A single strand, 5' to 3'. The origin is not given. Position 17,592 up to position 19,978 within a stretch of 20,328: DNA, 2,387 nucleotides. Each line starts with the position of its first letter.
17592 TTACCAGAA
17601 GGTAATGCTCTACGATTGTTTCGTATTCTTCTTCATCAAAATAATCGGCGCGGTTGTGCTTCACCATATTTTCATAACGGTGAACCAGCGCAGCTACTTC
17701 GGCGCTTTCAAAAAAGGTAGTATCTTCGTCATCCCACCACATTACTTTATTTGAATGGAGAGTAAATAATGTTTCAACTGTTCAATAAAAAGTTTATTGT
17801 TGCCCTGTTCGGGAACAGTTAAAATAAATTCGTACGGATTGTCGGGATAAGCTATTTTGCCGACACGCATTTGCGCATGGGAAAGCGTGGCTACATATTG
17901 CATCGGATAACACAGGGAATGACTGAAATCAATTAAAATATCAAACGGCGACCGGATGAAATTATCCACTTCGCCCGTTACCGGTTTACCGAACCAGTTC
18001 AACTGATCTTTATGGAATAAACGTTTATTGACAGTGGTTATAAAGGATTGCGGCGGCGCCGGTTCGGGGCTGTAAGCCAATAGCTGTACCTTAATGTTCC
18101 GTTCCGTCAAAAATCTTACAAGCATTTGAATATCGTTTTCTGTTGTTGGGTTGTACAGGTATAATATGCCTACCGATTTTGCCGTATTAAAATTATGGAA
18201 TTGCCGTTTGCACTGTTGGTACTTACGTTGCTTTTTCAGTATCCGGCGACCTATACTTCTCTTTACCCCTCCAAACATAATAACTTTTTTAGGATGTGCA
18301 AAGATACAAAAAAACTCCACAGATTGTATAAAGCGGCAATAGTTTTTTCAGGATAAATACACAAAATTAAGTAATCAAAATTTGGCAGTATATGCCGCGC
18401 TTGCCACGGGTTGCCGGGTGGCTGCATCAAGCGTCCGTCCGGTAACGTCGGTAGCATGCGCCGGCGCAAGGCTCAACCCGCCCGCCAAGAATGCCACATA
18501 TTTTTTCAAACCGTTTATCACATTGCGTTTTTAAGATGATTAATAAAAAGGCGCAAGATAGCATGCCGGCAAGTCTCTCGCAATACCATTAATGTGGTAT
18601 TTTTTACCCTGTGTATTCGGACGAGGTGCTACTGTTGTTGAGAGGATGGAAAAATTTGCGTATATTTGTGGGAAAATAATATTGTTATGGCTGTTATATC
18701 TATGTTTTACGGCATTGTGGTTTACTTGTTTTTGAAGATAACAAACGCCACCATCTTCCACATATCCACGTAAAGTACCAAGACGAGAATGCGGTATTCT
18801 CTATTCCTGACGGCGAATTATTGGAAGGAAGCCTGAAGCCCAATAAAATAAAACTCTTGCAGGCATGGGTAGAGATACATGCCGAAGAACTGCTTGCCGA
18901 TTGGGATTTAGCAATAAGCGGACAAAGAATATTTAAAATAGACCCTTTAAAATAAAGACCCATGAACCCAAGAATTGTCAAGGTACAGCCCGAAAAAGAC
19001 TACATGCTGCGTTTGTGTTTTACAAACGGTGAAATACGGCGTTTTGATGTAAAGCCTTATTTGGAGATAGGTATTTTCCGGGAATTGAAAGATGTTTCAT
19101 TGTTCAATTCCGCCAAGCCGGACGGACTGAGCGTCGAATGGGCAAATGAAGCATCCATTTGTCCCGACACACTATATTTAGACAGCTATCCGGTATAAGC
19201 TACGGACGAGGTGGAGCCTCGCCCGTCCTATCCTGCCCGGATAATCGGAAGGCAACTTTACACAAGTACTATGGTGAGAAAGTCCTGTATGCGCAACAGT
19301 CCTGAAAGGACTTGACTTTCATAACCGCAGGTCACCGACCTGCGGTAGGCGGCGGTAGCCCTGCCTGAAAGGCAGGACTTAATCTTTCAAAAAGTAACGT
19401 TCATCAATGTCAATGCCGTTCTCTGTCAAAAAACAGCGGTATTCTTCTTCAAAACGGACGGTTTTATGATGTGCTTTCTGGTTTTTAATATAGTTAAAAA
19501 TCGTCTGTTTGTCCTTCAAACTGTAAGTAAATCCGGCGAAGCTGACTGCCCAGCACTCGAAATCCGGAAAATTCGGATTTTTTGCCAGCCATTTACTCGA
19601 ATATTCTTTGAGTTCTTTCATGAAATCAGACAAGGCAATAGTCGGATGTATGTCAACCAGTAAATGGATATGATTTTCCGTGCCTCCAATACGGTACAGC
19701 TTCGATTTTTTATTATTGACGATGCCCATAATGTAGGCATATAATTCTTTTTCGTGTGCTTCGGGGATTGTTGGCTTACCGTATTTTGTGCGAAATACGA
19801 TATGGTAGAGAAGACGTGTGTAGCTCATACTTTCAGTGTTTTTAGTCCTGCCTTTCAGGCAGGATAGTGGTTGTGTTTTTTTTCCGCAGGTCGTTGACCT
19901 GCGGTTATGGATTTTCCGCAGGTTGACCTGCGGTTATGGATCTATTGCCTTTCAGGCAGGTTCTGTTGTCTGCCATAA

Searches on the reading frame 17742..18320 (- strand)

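Call 69: search_protein_families(library=pfam, proteins=[window:17742-18320:-], max_evalue=0.0001)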
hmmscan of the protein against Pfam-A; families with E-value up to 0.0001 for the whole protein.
window:17742-18320:- (192 aa): 1 family
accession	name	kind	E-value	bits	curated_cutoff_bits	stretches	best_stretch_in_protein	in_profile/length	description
PF21857.2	DUF6913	-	7.3e-29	101.2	27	1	20-186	1-163/166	Family of unknown function (DUF6913)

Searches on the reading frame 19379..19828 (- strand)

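Call 69: search_protein_families(library=pfam, proteins=[window:19379-19828:-], max_evalue=0.0001)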
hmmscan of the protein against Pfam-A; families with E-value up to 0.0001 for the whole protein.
window:19379-19828:- (149 aa): 1 family
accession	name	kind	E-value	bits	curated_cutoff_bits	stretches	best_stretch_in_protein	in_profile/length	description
PF01797.21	Y1_Tnp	-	8.7e-24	84.4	23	1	3-117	2-121/121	Transposase IS200 like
